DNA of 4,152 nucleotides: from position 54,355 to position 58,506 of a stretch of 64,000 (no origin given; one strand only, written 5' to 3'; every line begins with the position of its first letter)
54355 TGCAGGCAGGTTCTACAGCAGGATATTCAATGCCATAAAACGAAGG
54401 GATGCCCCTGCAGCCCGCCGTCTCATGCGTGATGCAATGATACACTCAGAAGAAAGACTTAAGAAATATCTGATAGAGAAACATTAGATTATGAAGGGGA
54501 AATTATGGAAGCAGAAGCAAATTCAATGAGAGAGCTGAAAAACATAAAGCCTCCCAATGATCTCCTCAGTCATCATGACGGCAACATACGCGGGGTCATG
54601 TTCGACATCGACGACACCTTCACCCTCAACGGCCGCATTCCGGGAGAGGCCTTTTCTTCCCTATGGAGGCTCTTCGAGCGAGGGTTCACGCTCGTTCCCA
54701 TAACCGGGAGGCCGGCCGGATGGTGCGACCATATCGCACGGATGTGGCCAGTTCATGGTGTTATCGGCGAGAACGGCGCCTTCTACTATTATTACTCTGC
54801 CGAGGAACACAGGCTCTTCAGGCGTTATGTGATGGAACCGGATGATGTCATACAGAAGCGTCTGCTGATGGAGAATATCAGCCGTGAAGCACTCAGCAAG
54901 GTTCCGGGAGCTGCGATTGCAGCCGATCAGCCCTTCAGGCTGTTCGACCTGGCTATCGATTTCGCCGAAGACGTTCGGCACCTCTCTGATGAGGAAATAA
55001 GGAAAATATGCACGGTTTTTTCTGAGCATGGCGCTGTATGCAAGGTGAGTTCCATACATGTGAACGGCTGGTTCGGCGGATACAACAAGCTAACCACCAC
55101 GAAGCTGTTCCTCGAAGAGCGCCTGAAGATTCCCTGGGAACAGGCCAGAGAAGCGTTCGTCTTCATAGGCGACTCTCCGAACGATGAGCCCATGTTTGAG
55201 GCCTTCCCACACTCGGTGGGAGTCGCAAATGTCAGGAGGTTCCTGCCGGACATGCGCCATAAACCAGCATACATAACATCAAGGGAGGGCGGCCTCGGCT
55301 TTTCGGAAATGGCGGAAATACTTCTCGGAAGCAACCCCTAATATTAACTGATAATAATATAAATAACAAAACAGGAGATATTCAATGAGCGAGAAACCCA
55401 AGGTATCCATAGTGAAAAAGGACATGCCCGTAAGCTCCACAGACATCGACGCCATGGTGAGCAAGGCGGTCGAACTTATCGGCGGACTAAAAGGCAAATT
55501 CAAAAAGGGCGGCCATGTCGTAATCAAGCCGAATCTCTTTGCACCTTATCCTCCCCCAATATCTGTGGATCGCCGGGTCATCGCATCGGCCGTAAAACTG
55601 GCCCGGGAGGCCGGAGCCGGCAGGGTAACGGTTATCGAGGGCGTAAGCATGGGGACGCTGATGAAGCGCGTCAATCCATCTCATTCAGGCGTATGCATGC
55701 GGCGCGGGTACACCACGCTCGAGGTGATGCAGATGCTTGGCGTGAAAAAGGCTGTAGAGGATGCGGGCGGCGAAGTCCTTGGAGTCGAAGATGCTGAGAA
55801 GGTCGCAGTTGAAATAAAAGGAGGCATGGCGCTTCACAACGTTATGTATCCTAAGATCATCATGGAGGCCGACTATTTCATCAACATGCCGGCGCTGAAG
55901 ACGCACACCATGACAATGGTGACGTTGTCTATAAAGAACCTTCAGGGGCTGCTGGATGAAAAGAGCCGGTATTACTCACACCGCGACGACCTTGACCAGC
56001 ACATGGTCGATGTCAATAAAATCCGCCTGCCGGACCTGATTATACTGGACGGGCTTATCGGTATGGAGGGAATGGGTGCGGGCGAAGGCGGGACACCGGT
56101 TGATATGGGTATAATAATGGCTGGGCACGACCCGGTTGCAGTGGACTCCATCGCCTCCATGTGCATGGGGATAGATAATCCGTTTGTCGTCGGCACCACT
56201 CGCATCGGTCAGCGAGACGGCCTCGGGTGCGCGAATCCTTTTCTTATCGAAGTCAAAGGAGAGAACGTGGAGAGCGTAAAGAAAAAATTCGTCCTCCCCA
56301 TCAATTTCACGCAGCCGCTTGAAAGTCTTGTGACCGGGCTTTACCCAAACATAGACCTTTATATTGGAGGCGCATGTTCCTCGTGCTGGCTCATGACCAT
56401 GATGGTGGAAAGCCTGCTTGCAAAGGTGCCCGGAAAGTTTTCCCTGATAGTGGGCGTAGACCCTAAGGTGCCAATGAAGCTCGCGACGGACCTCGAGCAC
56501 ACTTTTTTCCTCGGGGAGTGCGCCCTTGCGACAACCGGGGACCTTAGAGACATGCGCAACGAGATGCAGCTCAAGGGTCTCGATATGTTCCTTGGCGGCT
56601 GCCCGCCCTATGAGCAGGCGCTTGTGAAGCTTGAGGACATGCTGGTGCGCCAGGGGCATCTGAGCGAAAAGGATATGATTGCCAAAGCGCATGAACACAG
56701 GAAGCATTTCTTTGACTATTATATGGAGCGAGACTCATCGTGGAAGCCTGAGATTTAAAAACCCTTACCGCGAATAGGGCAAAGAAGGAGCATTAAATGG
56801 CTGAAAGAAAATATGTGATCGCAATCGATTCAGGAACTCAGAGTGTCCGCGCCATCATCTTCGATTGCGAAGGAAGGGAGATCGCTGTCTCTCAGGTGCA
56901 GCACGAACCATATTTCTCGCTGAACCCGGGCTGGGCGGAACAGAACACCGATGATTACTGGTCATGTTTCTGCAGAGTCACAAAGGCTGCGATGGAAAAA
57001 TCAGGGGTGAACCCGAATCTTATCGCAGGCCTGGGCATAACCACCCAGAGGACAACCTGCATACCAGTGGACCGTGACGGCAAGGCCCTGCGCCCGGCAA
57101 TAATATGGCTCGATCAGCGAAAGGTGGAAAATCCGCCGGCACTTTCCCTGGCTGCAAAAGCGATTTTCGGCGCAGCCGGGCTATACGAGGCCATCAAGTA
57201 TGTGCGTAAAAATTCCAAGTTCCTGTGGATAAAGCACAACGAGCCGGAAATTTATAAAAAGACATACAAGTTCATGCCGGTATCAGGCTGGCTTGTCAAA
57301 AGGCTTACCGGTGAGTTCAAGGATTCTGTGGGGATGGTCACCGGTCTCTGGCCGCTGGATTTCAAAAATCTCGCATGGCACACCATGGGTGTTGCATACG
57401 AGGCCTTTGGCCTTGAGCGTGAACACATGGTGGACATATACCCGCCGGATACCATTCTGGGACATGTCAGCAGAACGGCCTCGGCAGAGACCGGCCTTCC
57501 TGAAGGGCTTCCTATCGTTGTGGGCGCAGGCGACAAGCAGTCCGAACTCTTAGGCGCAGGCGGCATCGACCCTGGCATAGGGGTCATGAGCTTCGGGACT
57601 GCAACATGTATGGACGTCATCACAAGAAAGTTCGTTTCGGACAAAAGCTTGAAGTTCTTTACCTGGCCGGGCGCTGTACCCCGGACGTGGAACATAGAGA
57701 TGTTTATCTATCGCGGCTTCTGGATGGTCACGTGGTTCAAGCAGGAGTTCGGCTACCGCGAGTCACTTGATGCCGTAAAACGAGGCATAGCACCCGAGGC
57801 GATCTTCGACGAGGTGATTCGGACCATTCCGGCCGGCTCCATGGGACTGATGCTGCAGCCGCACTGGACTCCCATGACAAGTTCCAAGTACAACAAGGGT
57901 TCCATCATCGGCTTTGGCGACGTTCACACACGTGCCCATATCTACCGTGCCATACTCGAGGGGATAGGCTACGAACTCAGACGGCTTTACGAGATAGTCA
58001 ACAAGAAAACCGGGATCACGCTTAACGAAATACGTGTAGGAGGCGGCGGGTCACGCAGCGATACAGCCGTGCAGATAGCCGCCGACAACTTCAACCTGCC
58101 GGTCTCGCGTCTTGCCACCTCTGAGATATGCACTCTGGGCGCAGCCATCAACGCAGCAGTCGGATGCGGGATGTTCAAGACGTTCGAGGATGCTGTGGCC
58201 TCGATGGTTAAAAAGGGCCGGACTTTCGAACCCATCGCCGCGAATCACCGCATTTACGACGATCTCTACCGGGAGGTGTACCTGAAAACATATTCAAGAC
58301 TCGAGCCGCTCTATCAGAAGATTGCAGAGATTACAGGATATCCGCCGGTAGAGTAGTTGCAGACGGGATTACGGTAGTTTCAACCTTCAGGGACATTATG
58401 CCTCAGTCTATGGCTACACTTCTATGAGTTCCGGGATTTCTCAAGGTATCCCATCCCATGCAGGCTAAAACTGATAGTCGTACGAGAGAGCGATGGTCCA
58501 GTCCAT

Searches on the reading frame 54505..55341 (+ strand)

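Call 61: search_protein_families(library=pfam, proteins=[window:54505-55341:+], max_evalue=0.00001)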
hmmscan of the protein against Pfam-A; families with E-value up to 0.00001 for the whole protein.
window:54505-55341:+ (278 aa): 1 family
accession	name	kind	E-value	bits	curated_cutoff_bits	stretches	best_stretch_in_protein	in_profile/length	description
PF08282.18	Hydrolase_3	-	5.7e-10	39.8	20.9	0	31-101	1-70/255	haloacid dehalogenase-like hydrolase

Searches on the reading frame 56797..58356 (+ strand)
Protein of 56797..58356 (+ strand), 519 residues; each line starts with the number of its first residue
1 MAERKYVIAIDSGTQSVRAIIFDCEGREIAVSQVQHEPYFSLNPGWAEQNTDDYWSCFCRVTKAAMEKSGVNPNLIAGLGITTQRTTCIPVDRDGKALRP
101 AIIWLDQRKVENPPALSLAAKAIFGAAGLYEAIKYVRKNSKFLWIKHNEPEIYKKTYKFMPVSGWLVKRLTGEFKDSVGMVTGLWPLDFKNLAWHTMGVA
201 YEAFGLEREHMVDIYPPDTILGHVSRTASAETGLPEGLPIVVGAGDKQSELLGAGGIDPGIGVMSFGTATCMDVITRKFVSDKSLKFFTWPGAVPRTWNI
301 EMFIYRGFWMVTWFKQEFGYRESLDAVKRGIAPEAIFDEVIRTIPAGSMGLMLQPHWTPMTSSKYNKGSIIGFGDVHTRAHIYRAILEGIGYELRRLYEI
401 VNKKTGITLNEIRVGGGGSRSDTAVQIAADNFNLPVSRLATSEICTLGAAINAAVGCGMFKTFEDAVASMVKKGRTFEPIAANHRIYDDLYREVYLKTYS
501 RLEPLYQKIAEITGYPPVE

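Call 61: search_protein_families(library=pfam, proteins=[window:56797-58356:+], max_evalue=0.00001)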
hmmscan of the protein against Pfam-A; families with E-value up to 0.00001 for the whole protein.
window:56797-58356:+ (519 aa): 2 families
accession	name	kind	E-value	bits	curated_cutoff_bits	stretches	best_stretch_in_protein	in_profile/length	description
PF00370.27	FGGY_N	-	7.9e-49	166.9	28.8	1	6-253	1-245/245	FGGY family of carbohydrate kinases, N-terminal domain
PF02782.22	FGGY_C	-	3.7e-23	82.8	27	1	263-456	2-197/198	FGGY family of carbohydrate kinases, C-terminal domain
